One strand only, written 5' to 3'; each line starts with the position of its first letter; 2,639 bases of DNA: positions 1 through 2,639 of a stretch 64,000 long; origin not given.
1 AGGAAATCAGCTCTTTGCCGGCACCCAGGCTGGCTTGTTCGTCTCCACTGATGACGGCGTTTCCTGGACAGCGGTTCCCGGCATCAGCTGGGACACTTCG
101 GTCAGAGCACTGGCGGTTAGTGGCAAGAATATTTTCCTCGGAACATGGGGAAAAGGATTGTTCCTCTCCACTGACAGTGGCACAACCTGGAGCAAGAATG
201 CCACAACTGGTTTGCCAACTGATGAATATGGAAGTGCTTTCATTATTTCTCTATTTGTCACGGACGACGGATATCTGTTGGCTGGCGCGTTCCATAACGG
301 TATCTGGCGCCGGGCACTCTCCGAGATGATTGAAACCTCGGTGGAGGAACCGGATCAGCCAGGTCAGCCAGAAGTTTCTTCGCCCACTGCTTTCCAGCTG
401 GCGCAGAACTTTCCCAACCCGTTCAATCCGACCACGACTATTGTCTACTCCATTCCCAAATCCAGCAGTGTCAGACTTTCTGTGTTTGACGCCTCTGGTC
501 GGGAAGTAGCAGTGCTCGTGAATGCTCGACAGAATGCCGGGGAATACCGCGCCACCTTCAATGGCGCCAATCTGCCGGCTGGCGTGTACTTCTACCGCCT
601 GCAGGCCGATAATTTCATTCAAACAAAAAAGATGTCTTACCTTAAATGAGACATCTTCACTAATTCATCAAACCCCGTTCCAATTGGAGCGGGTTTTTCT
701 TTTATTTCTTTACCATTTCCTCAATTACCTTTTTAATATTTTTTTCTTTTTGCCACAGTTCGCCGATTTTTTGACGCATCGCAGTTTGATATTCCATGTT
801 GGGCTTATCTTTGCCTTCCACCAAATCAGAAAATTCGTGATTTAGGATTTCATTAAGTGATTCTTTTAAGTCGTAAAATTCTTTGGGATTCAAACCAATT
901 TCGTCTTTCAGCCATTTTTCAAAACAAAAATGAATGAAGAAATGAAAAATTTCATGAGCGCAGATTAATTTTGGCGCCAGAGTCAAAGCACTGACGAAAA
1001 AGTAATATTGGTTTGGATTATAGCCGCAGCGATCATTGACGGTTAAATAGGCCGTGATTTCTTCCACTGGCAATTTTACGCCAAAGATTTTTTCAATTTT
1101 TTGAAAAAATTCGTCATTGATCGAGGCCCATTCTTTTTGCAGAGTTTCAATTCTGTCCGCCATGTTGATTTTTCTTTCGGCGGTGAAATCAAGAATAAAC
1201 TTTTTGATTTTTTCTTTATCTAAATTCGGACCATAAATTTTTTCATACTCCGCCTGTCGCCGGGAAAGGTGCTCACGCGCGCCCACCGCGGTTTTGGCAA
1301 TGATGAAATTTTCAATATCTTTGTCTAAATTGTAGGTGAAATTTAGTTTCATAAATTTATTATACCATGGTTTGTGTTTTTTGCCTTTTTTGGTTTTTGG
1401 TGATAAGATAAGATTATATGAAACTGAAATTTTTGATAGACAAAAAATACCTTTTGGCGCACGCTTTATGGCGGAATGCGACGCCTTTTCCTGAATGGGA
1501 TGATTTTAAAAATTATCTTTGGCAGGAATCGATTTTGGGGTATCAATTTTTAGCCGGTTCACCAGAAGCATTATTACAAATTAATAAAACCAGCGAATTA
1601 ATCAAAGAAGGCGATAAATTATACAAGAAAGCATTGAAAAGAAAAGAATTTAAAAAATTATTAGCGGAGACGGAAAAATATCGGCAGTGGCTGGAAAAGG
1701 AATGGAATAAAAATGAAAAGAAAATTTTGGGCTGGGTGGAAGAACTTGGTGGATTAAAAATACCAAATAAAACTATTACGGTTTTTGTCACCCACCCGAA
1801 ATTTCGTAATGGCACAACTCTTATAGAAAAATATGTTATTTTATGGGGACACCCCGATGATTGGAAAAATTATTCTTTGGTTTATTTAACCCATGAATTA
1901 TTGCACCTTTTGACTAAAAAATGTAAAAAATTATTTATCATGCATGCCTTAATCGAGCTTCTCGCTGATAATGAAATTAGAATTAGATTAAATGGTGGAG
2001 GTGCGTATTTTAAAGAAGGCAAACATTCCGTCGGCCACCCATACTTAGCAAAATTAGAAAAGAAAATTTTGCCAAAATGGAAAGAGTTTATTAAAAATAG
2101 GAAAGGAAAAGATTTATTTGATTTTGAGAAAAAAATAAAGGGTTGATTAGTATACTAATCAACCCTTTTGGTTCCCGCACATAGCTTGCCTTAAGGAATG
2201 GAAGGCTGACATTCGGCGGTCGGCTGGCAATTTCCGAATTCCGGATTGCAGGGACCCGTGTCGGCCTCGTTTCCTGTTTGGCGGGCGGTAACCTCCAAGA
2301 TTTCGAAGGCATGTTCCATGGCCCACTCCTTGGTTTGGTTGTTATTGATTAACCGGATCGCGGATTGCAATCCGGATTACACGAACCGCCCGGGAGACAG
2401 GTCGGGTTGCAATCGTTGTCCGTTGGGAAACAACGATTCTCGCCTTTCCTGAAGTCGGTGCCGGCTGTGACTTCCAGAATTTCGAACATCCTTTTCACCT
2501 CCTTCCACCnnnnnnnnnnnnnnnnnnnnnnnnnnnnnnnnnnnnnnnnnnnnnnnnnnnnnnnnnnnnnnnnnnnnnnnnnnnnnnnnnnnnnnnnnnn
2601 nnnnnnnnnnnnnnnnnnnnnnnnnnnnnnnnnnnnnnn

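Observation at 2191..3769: Hidden RiPP operon: rSAM/SPASM maturase followed by two unannotated Cys-rich precursor peptides with a shared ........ leader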

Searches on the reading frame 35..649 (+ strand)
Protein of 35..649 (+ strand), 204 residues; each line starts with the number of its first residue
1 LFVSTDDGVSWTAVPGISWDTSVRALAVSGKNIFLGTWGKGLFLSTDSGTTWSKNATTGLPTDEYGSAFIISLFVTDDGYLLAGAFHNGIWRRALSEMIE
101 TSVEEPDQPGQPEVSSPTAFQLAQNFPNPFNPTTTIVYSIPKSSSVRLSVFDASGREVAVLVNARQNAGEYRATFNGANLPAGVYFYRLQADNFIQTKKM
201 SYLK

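Call 6: search_protein_families(library=pfam, proteins=[window:35-649:+], max_evalue=1)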
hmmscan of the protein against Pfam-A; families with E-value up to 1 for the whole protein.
window:35-649:+ (204 aa): 7 families
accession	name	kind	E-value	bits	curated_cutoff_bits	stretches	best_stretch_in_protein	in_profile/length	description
PF18962.6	Por_Secre_tail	-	3.9e-10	40.3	27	1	126-200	2-73/75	Secretion system C-terminal sorting domain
PF13585.12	CHU_C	-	7.6e-06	26.4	27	1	139-203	22-84/86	CHU_C Type IX secretion signal domain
PF13860.13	FlgD_ig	-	0.00012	22.4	27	1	142-192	21-76/79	FlgD Ig-like domain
PF15902.12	Sortilin-Vps10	-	0.0013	18.1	33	1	2-62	4-67/446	Sortilin, neurotensin receptor 3,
PF02012.26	BNR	-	0.022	15.1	27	2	2-12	1-11/12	BNR/Asp-box repeat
PF13810.12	DUF4185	-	0.023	14.4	39.5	1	40-85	127-178/309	Domain of unknown function (DUF4185)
PF13088.12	BNR_2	-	0.21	11.3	31.4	0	42-90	84-132/277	BNR repeat-like domain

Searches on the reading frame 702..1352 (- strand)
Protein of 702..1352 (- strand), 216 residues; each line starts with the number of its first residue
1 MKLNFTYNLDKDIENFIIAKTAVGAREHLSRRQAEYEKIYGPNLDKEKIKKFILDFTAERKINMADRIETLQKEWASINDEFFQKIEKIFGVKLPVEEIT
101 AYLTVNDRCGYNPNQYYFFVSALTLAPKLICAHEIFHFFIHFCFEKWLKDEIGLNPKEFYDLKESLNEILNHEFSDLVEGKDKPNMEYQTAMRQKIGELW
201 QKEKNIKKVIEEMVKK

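Call 6: search_protein_families(library=pfam, proteins=[window:702-1352:-], max_evalue=1)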
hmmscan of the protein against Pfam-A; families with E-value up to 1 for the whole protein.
window:702-1352:- (216 aa): 2 families
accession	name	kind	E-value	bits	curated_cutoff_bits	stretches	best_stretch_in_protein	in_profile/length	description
PF11641.13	Antigen_Bd37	-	0.018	15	25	1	48-107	109-169/224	Glycosylphosphatidylinositol-anchored merozoite surface protein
PF00550.31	PP-binding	-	0.18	12.5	20.8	0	82-107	37-62/67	Phosphopantetheine attachment site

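Call 66: search_protein_families(library=ncbifam, proteins=[window:702-1352:-], max_evalue=1)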
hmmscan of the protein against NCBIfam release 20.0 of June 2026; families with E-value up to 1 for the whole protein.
window:702-1352:- (216 aa): 2 families
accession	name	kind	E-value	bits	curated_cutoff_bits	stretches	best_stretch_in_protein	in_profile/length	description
NF001941.0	PRK00723.1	equivalog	0.0038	16.5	371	1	23-87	33-95/297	phosphatidylserine decarboxylase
NF005079.0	PRK06508.1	equivalog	0.057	13.8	83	1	85-123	46-80/93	acyl carrier protein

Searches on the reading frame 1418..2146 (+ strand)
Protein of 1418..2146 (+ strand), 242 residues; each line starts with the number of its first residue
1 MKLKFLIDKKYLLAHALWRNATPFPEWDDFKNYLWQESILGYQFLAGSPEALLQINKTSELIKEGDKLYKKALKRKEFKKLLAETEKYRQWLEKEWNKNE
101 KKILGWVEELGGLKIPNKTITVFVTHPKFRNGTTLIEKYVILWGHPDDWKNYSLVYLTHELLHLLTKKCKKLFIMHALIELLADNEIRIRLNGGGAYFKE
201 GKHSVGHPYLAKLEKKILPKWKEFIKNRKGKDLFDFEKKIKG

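Call 6: search_protein_families(library=pfam, proteins=[window:1418-2146:+], max_evalue=1)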
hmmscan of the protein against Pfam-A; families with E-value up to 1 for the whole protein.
window:1418-2146:+ (242 aa): 0 families

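Call 33: find_homologous_proteins(query=window:1418-2146:+)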
Query window:1418-2146:+ (242 aa): 45 proteins with E <= 0.001 among 510 candidates.
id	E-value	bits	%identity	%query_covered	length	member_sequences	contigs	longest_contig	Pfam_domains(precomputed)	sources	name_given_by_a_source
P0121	1.6e-158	544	100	100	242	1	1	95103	-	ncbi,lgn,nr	ncbi:MAG: hypothetical protein PHT40_02085 [Patescibacteria group bacterium]|nr:hypothetical protein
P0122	4.3e-133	460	83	100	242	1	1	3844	-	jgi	jgi:hypothetical protein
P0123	1.3e-129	449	83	100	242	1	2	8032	-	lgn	-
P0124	1.4e-129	449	82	100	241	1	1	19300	-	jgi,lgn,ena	-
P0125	3.1e-129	448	82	100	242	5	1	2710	-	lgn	-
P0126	4.5e-129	447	83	100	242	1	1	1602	-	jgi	jgi:hypothetical protein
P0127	4.3e-123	428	79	100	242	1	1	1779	-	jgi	jgi:hypothetical protein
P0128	8.8e-123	427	80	100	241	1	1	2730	-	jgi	jgi:hypothetical protein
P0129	5.8e-85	303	59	100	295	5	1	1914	-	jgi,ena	-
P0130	1.9e-82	295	58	100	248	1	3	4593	-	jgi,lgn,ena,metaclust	metaclust:\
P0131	4.8e-80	287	56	99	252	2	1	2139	-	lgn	-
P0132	4.3e-79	284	56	100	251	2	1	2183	-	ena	-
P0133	8.9e-79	282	58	100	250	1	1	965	-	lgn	-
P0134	9.5e-78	279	56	100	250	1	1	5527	-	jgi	-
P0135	1.7e-64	236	51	99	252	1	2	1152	-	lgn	-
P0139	9.6e-55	204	46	95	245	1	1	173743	-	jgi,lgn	jgi:hypothetical protein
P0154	9.3e-44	168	41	100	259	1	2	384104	-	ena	-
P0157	1.3e-41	161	37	100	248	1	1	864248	-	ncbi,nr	ncbi:hypothetical protein GF360_03835 [candidate division WWE3 bacterium]|nr:hypothetical protein [c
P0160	2.1e-38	150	40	98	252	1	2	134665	-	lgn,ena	-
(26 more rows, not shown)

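Call 41: predict_structure(alignment_id=A3)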
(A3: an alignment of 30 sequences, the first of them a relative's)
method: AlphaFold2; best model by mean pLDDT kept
length: 242 residues; sequences in the alignment: 30
mean_pLDDT: 95.8   pTM: 0.90
mean pLDDT of the five models: 95.8, 95.6, 95.0, 94.7, 94.5
residues with pLDDT >= 90: 224; 70-90: 17; 50-70: 1; < 50: 0
segments of 3 or more residues with pLDDT < 50: none
pLDDT, mean of each block of 10 residues (from residue 1): 98 94 95 97 94 89 96 98 99 99 98 97 98 96 96 98 96 96 98 97 94 96 91 95 73
secondary structure, 60 per line:
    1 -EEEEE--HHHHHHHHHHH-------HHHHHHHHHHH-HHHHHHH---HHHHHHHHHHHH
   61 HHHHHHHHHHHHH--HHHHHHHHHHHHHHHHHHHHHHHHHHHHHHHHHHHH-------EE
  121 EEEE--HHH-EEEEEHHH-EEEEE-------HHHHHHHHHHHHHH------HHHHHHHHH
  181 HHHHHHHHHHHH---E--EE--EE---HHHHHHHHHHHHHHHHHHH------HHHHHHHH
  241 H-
elements in order: E2-6 H9-19 H27-37 H39-45 H49-73 H76-111 E119-124 E131-135 E140-144 H152-165 H172-192 H208-226 H233-241

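Call 52: find_encoding_contigs(protein=P0124, flank=4500, max_places=2)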
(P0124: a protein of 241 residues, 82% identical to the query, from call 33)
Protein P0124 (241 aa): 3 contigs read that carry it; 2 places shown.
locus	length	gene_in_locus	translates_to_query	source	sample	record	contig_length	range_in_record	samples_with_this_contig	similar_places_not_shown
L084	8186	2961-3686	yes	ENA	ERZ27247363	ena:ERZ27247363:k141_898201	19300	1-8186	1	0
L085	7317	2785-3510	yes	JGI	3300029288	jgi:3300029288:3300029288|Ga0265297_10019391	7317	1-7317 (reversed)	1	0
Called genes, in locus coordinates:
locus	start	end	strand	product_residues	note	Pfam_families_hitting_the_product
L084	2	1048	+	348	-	?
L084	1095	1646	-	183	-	PF01928:CYTH (weak)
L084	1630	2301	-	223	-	-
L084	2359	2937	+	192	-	PF03848:TehB, PF05401:NodS, PF13489:Methyltransf_23, PF05175:MTS, PF08241:Methyltransf_11, PF08242:Methyltransf_12, PF13649:Methyltransf_25, PF13847:Methyltransf_31, +1 more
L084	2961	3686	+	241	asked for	-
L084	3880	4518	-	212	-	PF13328:HD_4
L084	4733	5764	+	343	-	PF02912:Phe_tRNA-synt_N, PF01409:tRNA-synt_2d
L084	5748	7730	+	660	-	PF03483:B3_4, PF03484:B5, PF17759:tRNA_synthFbeta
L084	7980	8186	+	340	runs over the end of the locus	PF04055:Radical_SAM, PF13353:Fer4_12 (weak), PF13186:SPASM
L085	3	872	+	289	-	?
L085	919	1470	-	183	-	PF01928:CYTH (weak)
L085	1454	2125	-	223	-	-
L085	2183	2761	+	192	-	PF03848:TehB, PF05401:NodS, PF13489:Methyltransf_23, PF05175:MTS, PF08241:Methyltransf_11, PF08242:Methyltransf_12, PF13649:Methyltransf_25, PF13847:Methyltransf_31, +1 more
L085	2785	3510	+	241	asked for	-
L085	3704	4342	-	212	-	PF13328:HD_4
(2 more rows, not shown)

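Call 53: find_encoding_contigs(protein=P0123, flank=4500, max_places=2)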
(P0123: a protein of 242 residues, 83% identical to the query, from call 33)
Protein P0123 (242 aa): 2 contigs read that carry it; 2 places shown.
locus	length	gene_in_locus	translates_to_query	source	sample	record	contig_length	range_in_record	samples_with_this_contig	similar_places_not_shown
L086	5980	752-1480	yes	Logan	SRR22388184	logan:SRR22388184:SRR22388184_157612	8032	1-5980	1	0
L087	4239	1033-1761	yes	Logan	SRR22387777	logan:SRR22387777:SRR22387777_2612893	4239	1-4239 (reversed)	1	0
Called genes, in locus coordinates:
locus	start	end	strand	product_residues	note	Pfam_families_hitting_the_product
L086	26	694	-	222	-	-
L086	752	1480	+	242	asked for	-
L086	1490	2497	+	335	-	-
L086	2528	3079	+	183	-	PF00702:Hydrolase, PF13419:HAD_2 (weak)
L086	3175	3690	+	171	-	-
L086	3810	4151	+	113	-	PF00293:NUDIX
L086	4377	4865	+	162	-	PF00293:NUDIX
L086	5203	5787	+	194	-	-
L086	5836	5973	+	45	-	-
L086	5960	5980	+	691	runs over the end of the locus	?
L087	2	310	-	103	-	?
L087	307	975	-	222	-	-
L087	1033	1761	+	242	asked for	-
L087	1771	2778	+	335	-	-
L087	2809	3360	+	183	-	PF00702:Hydrolase, PF13419:HAD_2 (weak)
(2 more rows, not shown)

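Call 55: find_encoding_contigs(protein=P0139, flank=3500, max_places=1)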
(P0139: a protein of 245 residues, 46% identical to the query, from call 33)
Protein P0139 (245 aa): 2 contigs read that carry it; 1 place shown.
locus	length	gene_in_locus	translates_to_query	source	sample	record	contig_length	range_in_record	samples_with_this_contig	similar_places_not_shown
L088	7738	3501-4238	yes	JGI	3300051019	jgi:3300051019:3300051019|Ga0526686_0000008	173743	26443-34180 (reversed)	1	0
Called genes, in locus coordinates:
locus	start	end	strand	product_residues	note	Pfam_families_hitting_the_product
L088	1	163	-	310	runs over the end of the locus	-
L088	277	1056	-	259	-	PF01209:Ubie_methyltran, PF13489:Methyltransf_23, PF03848:TehB (weak), PF05175:MTS (weak), PF13649:Methyltransf_25, PF13847:Methyltransf_31, PF08241:Methyltransf_11, PF08242:Methyltransf_12, +3 more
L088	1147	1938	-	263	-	-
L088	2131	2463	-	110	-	-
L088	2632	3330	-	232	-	-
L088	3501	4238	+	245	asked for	-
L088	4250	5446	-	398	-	PF04055:Radical_SAM, PF13353:Fer4_12 (faint), PF13186:SPASM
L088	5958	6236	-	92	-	-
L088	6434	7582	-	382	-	PF13200:DUF4015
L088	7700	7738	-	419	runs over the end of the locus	-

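Call 56: find_encoding_contigs(protein=P0154, flank=3500, max_places=1)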
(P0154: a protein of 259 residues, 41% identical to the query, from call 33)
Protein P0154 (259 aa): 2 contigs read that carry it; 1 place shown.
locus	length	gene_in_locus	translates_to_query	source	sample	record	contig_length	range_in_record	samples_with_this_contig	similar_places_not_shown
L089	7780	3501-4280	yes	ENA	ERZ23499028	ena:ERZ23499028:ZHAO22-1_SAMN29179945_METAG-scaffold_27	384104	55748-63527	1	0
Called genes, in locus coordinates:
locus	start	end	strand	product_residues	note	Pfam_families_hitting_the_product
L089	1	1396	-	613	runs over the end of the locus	PF17957:Big_7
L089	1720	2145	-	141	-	-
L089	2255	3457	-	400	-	PF03572:Peptidase_S41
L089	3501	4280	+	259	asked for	-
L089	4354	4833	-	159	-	PF00293:NUDIX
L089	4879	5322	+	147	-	-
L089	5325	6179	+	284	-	-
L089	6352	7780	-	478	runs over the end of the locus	PF04055:Radical_SAM, PF13353:Fer4_12 (weak)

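Call 57: find_encoding_contigs(protein=P0157, flank=3500, max_places=1)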
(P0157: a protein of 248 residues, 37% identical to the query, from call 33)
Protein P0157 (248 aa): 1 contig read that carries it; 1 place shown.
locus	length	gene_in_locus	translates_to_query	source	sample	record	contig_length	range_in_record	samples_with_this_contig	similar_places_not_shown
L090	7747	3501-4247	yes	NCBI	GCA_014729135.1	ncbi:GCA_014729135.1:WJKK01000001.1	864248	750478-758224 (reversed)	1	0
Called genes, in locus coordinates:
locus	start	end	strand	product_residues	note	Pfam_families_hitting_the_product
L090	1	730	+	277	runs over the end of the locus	PF06750:A24_N_bact, PF01478:Peptidase_A24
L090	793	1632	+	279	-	-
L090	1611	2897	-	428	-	PF01225:Mur_ligase (faint), PF08245:Mur_ligase_M, PF02875:Mur_ligase_C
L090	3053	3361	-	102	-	PF01909:NTP_transf_2, PF18765:Polbeta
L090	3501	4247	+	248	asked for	-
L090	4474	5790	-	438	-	PF04055:Radical_SAM, PF13186:SPASM (weak)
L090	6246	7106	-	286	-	PF13276:HTH_21 (faint), PF00665:rve, PF13683:rve_3 (weak), PF13333:rve_2 (weak)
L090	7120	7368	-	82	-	-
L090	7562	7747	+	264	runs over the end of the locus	-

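Call 58: find_encoding_contigs(protein=P0160, flank=3500, max_places=1)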
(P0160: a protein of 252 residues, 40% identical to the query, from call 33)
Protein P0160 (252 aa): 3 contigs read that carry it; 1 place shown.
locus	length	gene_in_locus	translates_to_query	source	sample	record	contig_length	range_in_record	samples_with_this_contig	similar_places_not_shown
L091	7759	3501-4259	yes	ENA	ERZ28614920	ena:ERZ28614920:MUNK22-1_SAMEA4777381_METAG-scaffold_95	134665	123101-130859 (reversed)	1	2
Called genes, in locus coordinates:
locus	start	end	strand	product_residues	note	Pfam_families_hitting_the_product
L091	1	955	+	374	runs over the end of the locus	-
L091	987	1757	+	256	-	PF00583:Acetyltransf_1, PF13673:Acetyltransf_10, PF13508:Acetyltransf_7, PF08445:FR47 (weak)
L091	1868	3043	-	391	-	PF07690:MFS_1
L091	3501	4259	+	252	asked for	-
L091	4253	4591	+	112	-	-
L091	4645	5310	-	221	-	-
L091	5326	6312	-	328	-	PF02615:Ldh_2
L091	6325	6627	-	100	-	PF03091:CutA1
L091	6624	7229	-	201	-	PF00702:Hydrolase, PF13419:HAD_2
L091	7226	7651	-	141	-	-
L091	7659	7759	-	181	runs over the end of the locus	-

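Call 66: search_protein_families(library=ncbifam, proteins=[window:1418-2146:+], max_evalue=1)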
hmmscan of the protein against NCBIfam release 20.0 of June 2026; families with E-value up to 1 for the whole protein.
window:1418-2146:+ (242 aa): 0 families

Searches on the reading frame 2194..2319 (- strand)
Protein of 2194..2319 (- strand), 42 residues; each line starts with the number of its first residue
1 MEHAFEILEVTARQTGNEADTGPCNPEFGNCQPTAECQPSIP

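Call 3: search_protein_families(library=ncbifam, proteins=[window:2194-2319:-], max_evalue=1)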
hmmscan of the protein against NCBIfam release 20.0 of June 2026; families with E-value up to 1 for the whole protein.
seq(42 aa): 0 families

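Call 4: search_protein_families(library=pfam, proteins=[window:2194-2319:-], max_evalue=1)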
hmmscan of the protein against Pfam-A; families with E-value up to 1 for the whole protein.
seq(42 aa): 0 families

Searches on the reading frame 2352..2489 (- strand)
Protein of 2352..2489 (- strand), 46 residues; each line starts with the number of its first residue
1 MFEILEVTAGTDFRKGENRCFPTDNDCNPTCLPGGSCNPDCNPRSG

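Call 3: search_protein_families(library=ncbifam, proteins=[window:2352-2489:-], max_evalue=1)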
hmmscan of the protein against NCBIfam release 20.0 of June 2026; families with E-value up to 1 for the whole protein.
seq(46 aa): 0 families

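Call 4: search_protein_families(library=pfam, proteins=[window:2352-2489:-], max_evalue=1)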
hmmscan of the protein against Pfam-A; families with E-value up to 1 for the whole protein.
seq(46 aa): 0 families

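Call 65: find_homologous_proteins(query=A4, max_evalue=10)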
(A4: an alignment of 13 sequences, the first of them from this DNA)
Query A4 (13 sequences) (46 aa, profile of the alignment): 11 proteins with E <= 10 among 73 candidates.
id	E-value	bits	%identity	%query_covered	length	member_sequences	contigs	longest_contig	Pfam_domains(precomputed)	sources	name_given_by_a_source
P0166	1.0e-10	59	36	83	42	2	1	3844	-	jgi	jgi:hypothetical protein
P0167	3.5e-10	58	60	100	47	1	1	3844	-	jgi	jgi:hypothetical protein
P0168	2.0e-9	55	24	91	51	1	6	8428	-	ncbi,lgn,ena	-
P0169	4.0e-9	54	41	85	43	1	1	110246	-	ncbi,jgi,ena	ncbi:MAG: hypothetical protein WC587_00190 [Candidatus Paceibacterota bacterium]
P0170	2.9e-8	52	36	85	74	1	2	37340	-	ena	-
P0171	5.6e-3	35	38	93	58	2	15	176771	-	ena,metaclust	metaclust:\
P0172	9.7e-3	34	34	80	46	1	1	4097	-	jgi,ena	-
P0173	1.3e-1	30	31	65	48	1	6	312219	-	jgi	jgi:hypothetical protein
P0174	7.7e-1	28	38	52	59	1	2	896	-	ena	-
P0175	7.8e-1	28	47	41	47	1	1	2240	-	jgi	jgi:hypothetical protein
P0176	9.3e+0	24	35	96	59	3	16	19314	-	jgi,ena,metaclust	metaclust:\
